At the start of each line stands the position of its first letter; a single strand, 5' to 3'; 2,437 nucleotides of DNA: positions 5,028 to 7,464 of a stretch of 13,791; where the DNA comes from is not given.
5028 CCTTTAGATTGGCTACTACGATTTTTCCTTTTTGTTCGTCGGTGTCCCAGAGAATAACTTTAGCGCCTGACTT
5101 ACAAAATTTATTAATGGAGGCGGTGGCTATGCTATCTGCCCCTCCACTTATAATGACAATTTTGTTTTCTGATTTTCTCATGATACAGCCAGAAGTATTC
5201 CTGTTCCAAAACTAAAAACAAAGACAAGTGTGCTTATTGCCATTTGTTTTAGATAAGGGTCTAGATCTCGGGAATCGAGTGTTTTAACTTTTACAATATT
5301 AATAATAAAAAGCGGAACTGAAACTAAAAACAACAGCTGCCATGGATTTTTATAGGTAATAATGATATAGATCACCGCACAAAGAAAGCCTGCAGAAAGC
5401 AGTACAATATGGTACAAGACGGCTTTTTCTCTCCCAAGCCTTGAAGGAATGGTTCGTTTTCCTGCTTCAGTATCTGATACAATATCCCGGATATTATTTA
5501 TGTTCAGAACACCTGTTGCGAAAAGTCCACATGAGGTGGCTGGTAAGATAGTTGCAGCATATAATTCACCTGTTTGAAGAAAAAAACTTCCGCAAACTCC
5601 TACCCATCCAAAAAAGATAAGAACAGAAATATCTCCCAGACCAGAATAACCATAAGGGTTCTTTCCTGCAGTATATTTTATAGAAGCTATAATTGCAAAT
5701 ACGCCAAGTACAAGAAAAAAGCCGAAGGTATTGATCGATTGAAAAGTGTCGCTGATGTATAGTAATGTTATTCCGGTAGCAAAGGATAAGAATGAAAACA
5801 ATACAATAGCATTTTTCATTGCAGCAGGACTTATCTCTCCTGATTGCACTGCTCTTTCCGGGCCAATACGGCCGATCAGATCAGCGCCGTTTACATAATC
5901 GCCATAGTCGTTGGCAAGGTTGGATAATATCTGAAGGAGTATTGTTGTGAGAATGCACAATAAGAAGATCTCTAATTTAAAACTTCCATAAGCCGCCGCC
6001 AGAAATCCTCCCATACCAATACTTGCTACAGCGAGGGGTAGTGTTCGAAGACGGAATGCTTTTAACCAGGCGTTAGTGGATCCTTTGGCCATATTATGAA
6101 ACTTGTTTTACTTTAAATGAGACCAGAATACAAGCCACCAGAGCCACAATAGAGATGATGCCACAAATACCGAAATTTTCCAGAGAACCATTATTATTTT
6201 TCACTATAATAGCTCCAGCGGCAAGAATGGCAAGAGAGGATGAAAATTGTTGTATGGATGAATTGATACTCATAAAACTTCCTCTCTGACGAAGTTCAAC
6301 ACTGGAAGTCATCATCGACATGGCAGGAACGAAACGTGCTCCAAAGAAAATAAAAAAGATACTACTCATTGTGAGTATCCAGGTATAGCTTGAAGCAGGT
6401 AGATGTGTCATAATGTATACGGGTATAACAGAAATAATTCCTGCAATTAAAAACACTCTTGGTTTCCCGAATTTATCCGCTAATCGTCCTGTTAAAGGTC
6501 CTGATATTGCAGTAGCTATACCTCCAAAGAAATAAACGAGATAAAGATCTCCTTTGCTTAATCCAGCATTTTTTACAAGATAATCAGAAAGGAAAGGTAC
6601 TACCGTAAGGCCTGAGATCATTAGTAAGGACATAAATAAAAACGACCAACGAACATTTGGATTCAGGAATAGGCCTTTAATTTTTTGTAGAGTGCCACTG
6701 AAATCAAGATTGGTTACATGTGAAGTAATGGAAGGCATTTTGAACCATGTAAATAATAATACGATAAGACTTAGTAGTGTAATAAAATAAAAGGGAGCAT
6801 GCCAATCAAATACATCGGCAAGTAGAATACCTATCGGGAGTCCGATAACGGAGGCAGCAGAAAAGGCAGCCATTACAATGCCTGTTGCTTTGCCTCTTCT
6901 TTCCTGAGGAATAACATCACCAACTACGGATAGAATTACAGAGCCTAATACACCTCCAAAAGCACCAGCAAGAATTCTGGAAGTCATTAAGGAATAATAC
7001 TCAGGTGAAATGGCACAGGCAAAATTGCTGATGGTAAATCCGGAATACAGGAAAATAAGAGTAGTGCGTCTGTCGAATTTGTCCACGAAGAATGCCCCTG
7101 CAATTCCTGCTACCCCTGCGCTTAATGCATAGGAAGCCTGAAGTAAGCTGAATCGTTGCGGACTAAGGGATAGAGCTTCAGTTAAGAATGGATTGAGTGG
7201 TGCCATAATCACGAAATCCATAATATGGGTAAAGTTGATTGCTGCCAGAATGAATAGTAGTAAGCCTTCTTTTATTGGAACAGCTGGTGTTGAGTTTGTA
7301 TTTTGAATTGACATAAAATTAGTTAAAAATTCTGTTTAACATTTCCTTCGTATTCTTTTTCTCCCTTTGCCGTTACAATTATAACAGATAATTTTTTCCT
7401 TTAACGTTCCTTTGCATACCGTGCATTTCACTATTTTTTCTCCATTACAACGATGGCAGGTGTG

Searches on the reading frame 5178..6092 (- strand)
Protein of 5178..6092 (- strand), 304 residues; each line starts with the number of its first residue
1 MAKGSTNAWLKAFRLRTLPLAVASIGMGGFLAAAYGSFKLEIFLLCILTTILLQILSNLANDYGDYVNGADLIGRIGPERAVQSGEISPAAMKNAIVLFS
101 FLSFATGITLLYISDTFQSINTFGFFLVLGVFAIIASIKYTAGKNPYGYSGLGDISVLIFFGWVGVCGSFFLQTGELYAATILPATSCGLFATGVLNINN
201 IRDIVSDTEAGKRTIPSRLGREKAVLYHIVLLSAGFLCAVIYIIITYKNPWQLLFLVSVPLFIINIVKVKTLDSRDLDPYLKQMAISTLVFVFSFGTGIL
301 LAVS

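Call 6: search_protein_families(library=pfam, proteins=[window:5178-6092:-], max_evalue=0.001)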
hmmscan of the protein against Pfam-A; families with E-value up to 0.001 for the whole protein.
window:5178-6092:- (304 aa): 1 family
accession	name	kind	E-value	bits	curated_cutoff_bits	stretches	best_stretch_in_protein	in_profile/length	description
PF01040.23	UbiA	-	5.1e-32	111.6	34.2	1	26-276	5-236/250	UbiA prenyltransferase family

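Call 54: search_protein_families(library=ncbifam, proteins=[window:5178-6092:-], max_evalue=0.00001)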
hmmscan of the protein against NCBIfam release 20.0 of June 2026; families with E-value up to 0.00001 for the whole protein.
window:5178-6092:- (304 aa): 14 families
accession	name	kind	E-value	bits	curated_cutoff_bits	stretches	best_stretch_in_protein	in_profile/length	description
NF004750.0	PRK06080.1-2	equivalog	5e-111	370.8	346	1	3-301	3-300/301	1,4-dihydroxy-2-naphthoate polyprenyltransferase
TIGR00751.1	menA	equivalog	1.5e-81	273.9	102.15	1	14-295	1-281/284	1,4-dihydroxy-2-naphthoate octaprenyltransferase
NF004754.0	PRK06080.1-6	equivalog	7.6e-80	268.6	522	1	5-302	8-304/308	1,4-dihydroxy-2-naphthoate polyprenyltransferase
NF004751.0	PRK06080.1-3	equivalog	2.5e-68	230.8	264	1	5-301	9-295/296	1,4-dihydroxy-2-naphthoate polyprenyltransferase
NF004749.0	PRK06080.1-1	equivalog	5.2e-35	121.1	277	1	5-302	18-308/311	1,4-dihydroxy-2-naphthoate polyprenyltransferase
NF009926.0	PRK13387.1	equivalog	2.5e-21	76.1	316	2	195-301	205-313/317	1,4-dihydroxy-2-naphthoate polyprenyltransferase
NF004753.0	PRK06080.1-5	equivalog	8e-21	74.5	555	1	19-275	29-278/312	1,4-dihydroxy-2-naphthoate polyprenyltransferase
TIGR02235.1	menA_cyano-plnt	equivalog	3e-17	62.8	225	1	9-271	2-253/285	2-carboxy-1,4-naphthoquinone phytyltransferase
NF004617.0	PRK05951.1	equivalog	4.4e-17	62.2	239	1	24-264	36-265/306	prenyltransferase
NF004752.0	PRK06080.1-4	subfamily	1.3e-12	48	289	1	32-267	30-264/300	1,4-dihydroxy-2-naphthoate polyprenyltransferase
NF005742.0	PRK07566.1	equivalog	1e-11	44.6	313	1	40-259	65-269/315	chlorophyll synthase ChlG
NF009523.0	PRK12884.1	equivalog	1.7e-10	40.6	269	1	33-295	29-273/279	prenyltransferase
NF009521.0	PRK12882.1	equivalog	4.6e-10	39.2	296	1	15-292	14-274/280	geranylgeranylglycerol-phosphate geranylgeranyltransferase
TIGR01476.1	chlor_syn_BchG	subfamily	1.6e-08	34.4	212.3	1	40-263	36-246/283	(bacterio)chlorophyll synthase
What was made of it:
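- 5178..6092 (-): menA (1,4-dihydroxy-2-naphthoate polyprenyltransferase). NCBIfam NF004750, 370.8 bits, above the cutoff of 346 (call 54).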

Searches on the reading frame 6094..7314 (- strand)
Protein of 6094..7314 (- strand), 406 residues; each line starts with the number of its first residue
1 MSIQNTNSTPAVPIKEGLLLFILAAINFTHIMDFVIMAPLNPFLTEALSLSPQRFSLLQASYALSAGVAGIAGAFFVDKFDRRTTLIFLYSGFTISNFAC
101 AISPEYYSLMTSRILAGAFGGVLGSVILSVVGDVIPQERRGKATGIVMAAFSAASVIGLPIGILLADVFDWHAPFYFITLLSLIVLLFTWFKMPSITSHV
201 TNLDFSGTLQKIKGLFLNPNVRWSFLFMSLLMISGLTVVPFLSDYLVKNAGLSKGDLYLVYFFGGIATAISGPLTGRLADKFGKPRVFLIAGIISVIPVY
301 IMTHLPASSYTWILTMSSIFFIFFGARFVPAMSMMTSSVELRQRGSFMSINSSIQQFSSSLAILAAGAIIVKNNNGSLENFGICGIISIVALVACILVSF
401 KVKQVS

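Call 6: search_protein_families(library=pfam, proteins=[window:6094-7314:-], max_evalue=0.001)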
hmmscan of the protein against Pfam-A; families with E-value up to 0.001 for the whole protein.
window:6094-7314:- (406 aa): 3 families
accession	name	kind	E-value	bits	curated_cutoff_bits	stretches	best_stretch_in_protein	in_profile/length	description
PF07690.21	MFS_1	-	1.3e-65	222.1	33.4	2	24-362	2-346/347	Major Facilitator Superfamily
PF00083.30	Sugar_tr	-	1.8e-12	47.3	22.3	1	54-191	47-190/452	Sugar (and other) transporter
PF13347.12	MFS_2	-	2.1e-08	33.6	27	1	106-371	132-382/427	MFS/sugar transport protein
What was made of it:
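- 6094..7314 (-): Downstream MFS transporter (406 aa), 21 nt after the target. Pfam MFS_1 1.3e-65 (call 6).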

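Call 54: search_protein_families(library=ncbifam, proteins=[window:6094-7314:-], max_evalue=0.00001)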
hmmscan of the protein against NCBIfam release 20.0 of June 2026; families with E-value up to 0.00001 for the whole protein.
window:6094-7314:- (406 aa): 45 families (the best 25 are shown)
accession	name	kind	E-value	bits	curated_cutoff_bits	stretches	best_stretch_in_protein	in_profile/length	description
NF038077.1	MFS_export_MxcK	equivalog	6.5e-81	272.4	525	1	9-403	2-397/405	myxochelin export MFS transporter MxcK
TIGR00880.1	2_A_01_02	superfamily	1.2e-29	103.2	131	1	57-194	2-139/141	multidrug resistance protein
NF002921.0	PRK03545.1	equivalog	1.5e-24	86.7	401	1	32-403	28-388/396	sugar transporter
NF033135.1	cmx_cmrA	equivalog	1.5e-23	83.5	400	1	19-393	4-371/374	Cmx/CmrA family chloramphenicol efflux MFS transporter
TIGR00711.1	efflux_EmrB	subfamily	4.5e-22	78.5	230.2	1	20-210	4-195/485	DHA2 family efflux MFS transporter permease subunit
TIGR00895.1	2A0115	subfamily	1e-16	60.9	418.55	1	21-195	20-194/398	aromatic acid/H+ symport family MFS transporter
NF000218.1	FexA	exception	6.1e-16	58.1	900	1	21-218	24-220/475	chloramphenicol/florfenicol efflux MFS transporter FexA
NF012174.0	tet_MFS_A_B_C_D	equivalog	8e-16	57.8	475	1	45-211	30-196/382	Tet(A)/Tet(B)/Tet(C) family tetracycline efflux MFS transporter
NF007498.0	PRK10091.1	equivalog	1.1e-15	57.4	499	1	31-326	17-300/390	MFS transporter AraJ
NF053757.1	BclibactTpBcbE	equivalog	3.9e-15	55.7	600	1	23-397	7-387/394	bacillibactin exporter BcbE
TIGR00881.1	2A0104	subfamily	2.3e-14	53.2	407.75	2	241-399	16-172/379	phosphoglycerate transporter protein PgtP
TIGR00893.1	2A0114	subfamily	3e-14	52.8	395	1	41-398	17-399/399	D-galactonate transporter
TIGR00891.1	2A0112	subfamily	4.1e-14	52.5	552.9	1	69-193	64-188/405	sialate:H+ symport family MFS transporter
NF012207.0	tet_MFS_H_J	exception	1.8e-13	50.3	700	1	18-190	9-176/392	Tet(H)/Tet(J) family tetracycline efflux MFS transporter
NF012199.0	cml_V_MFS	exception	3.5e-13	49.3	830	1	20-306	5-290/412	chloramphenicol efflux MFS transporter CmlV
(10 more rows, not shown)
